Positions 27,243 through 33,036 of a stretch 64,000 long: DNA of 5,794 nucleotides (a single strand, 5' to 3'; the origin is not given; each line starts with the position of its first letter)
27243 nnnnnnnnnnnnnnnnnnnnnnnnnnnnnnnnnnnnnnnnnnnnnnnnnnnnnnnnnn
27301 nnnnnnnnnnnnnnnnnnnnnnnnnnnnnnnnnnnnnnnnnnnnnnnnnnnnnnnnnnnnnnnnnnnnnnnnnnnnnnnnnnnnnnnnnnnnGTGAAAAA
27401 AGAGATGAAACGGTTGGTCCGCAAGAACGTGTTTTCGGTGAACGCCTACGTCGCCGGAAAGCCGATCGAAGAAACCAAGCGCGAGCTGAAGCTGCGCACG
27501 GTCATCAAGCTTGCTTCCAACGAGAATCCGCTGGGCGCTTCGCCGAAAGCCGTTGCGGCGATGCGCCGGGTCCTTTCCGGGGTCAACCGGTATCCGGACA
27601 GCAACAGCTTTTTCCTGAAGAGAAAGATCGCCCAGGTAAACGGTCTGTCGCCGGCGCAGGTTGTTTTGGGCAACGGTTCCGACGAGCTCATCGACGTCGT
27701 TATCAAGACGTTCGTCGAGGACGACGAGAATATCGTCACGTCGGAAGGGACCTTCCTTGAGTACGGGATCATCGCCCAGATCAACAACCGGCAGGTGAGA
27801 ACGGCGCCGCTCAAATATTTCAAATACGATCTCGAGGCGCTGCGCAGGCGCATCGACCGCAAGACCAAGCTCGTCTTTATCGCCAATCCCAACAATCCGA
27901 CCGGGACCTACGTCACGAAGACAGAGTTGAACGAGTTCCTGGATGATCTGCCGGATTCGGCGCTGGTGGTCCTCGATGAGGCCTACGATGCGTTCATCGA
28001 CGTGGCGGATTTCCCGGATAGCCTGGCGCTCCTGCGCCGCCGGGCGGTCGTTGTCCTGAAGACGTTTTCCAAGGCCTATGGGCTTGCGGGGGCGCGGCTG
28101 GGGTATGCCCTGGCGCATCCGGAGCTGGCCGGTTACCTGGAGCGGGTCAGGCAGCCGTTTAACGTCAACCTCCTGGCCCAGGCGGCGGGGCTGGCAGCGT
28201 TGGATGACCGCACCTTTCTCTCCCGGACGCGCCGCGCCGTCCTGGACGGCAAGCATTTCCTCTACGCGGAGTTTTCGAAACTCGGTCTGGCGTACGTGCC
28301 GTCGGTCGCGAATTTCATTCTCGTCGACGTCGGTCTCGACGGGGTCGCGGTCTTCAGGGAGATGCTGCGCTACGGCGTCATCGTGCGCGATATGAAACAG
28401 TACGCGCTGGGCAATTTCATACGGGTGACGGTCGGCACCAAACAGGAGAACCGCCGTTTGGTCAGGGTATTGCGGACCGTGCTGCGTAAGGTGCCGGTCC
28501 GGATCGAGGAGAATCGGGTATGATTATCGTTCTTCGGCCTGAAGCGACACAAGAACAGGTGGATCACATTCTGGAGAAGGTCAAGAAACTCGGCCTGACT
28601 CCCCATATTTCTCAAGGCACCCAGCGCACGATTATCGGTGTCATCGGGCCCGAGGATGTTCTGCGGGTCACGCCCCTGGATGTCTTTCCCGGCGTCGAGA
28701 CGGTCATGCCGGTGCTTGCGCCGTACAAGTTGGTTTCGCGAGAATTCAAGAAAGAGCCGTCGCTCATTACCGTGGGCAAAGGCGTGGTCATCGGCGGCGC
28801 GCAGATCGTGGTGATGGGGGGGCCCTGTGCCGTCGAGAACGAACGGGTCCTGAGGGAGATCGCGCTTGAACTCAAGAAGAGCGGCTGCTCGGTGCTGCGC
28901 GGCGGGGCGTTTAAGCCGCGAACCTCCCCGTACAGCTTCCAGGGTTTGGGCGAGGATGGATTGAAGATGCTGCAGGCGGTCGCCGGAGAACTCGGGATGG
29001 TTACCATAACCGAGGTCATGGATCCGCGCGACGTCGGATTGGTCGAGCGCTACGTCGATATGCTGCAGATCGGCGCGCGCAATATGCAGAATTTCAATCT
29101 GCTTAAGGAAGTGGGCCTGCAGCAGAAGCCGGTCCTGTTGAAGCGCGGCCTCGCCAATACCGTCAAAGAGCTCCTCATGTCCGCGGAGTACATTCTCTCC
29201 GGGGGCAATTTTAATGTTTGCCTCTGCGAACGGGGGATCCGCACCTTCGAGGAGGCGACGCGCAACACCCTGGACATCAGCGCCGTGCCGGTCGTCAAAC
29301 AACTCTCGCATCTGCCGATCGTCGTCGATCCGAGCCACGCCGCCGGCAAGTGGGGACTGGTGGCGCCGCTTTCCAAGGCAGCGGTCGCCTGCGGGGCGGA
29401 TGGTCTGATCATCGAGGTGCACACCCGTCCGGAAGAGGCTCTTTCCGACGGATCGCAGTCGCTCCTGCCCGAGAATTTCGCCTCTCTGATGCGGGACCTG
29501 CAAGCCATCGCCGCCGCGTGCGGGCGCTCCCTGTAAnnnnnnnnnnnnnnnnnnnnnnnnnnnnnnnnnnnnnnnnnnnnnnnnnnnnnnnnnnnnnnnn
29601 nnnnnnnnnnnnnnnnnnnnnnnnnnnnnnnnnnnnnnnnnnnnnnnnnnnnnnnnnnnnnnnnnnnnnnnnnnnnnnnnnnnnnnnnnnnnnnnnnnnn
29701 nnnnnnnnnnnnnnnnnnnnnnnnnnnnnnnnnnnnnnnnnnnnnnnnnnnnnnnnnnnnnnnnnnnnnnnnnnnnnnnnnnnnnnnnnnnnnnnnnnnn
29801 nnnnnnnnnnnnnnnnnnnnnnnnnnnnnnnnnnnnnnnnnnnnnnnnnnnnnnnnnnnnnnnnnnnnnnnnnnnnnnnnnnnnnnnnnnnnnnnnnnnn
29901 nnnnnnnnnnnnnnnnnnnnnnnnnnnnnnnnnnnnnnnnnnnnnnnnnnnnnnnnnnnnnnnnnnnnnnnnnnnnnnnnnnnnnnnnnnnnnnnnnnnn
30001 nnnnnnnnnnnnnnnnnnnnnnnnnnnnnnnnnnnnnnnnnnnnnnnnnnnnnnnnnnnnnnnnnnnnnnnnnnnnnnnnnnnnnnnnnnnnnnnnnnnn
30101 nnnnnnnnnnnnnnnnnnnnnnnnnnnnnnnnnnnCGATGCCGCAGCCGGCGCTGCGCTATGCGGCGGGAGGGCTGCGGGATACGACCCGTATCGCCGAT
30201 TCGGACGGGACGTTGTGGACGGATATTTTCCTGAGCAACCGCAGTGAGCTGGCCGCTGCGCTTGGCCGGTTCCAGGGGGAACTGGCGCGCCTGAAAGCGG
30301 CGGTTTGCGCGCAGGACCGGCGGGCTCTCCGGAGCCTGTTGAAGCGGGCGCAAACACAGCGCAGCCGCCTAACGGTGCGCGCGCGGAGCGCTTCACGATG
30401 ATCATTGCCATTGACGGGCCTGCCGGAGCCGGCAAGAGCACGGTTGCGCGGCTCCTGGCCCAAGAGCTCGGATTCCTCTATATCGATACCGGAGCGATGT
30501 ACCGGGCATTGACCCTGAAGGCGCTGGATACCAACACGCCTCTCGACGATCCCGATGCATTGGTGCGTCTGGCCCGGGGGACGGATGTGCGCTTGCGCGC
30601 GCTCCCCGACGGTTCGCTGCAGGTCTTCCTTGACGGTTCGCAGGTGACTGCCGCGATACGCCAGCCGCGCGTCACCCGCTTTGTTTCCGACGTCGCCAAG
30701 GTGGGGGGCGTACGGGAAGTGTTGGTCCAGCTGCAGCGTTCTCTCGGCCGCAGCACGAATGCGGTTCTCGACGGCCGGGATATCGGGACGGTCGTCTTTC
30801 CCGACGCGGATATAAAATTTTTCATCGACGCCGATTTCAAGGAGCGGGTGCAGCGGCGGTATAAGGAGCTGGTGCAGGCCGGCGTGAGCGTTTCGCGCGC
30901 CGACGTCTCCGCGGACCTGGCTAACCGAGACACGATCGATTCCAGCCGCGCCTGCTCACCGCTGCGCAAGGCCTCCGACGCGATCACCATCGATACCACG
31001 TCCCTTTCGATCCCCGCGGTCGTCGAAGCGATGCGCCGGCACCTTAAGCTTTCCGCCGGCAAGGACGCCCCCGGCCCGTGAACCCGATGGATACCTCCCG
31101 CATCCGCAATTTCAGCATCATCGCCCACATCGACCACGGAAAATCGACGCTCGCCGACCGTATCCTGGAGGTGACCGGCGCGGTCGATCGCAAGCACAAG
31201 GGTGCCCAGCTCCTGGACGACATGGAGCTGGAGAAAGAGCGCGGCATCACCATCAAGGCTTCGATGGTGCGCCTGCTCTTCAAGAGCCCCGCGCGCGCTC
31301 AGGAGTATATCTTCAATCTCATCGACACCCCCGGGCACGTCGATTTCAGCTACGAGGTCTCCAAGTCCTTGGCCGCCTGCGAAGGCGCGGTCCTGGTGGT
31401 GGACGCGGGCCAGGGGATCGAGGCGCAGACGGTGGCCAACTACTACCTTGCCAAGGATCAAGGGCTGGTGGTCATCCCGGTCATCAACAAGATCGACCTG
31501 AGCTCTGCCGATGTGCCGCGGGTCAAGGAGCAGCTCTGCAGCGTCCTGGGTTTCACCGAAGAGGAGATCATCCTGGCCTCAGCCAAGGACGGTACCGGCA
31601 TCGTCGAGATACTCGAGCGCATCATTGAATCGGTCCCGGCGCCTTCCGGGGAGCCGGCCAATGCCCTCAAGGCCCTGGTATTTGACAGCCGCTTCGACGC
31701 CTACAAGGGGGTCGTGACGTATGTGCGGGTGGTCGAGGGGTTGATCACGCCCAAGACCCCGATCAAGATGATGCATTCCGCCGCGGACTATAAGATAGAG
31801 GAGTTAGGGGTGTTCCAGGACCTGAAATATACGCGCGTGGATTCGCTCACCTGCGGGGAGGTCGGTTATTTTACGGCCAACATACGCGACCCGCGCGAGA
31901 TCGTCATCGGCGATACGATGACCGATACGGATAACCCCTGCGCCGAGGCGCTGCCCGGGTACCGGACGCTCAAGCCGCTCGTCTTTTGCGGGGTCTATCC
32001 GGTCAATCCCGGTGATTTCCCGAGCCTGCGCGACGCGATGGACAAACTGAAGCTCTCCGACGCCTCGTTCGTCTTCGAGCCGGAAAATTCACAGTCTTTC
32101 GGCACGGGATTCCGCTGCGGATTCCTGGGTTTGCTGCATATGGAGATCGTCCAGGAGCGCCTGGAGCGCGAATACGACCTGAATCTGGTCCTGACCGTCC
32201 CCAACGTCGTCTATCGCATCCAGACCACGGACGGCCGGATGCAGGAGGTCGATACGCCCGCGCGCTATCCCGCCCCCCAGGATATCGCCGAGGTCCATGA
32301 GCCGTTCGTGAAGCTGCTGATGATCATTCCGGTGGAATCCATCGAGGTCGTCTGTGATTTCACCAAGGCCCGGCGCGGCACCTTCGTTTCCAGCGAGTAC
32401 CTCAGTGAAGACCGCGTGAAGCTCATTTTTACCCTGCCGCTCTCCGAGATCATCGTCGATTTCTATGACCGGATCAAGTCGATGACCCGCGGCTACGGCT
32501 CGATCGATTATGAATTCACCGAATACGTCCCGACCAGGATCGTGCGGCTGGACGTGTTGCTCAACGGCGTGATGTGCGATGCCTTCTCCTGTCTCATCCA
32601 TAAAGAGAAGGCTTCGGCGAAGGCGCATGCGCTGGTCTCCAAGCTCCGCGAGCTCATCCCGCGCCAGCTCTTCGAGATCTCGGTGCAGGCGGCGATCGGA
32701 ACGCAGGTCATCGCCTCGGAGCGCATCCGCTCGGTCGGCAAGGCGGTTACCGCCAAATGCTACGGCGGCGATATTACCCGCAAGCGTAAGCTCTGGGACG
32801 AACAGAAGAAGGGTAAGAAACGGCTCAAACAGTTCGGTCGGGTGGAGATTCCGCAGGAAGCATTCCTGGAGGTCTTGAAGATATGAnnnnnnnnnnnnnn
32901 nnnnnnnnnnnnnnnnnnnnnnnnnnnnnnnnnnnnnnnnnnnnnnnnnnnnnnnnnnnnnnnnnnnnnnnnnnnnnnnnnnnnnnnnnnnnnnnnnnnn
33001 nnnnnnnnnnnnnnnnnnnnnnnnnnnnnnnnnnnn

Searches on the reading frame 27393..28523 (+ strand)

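Call 22: search_protein_families(library=pfam, max_evalue=0.00001, proteins=[window:27393-28523:+])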
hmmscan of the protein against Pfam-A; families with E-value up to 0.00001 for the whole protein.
window:27393-28523:+ (376 aa): 1 family
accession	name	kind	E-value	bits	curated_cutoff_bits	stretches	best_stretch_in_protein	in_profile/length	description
PF00155.27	Aminotran_1_2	-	3.9e-58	197.8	19.7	1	36-360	2-361/361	Aminotransferase class I and II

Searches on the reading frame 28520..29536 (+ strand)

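Call 22: search_protein_families(library=pfam, max_evalue=0.00001, proteins=[window:28520-29536:+])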
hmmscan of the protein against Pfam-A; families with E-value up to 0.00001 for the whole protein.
window:28520-29536:+ (338 aa): 3 families
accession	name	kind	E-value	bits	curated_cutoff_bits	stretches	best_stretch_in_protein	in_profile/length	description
PF00793.26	DAHP_synth_1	-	1.6e-77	260.5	25.5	1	86-328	7-265/270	DAHP synthetase I family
PF18152.6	DAHP_snth_FXD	-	8.9e-23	80.3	27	1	1-66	1-66/67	DAHP synthase ferredoxin-like domain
PF03102.20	NeuB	-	1e-09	38.6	22.1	1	143-336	53-238/241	NeuB family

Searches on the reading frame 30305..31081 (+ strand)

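Call 22: search_protein_families(library=pfam, max_evalue=0.00001, proteins=[window:30305-31081:+])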
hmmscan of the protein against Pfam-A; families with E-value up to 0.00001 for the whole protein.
window:30305-31081:+ (258 aa): 2 families
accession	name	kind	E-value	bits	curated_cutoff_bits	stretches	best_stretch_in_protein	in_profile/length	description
PF02224.24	Cytidylate_kin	-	3.6e-71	239.7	26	1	34-245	1-207/211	Cytidylate kinase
PF13189.12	Cytidylate_kin2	-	1e-09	39.3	28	1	33-187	1-129/176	Cytidylate kinase-like family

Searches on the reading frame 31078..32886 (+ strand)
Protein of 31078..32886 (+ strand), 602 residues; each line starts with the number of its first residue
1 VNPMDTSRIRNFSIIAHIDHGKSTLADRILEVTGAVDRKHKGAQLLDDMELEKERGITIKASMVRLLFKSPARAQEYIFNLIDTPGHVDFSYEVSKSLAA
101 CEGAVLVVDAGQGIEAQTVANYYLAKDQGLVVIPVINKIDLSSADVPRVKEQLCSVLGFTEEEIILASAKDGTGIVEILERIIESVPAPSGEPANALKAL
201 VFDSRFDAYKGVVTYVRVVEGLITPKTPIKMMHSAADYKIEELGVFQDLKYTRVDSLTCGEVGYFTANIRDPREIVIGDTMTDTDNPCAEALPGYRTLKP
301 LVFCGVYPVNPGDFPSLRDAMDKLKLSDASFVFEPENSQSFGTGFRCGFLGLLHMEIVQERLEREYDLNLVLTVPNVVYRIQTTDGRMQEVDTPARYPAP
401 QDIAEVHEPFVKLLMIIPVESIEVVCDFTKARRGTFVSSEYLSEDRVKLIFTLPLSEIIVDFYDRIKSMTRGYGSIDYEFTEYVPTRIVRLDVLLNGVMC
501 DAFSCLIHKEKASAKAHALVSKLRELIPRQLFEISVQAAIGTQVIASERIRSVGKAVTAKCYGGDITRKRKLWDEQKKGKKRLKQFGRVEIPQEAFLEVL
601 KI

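Call 23: search_protein_families(library=pfam, max_evalue=0.00001, proteins=[window:31078-32886:+])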
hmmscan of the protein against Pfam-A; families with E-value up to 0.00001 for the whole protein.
window:31078-32886:+ (602 aa): 3 families
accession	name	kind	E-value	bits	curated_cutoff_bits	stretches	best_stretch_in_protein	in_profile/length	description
PF00009.33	GTP_EFTU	-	8e-53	179.3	26.5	1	8-187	2-187/188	Elongation factor Tu GTP binding domain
PF06421.17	LepA_C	-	5.8e-42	142.6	29.7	1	495-601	1-107/107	GTP-binding protein LepA C-terminus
PF00679.30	EFG_C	-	1.1e-17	64.2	27.9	1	406-491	2-86/89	Elongation factor G C-terminus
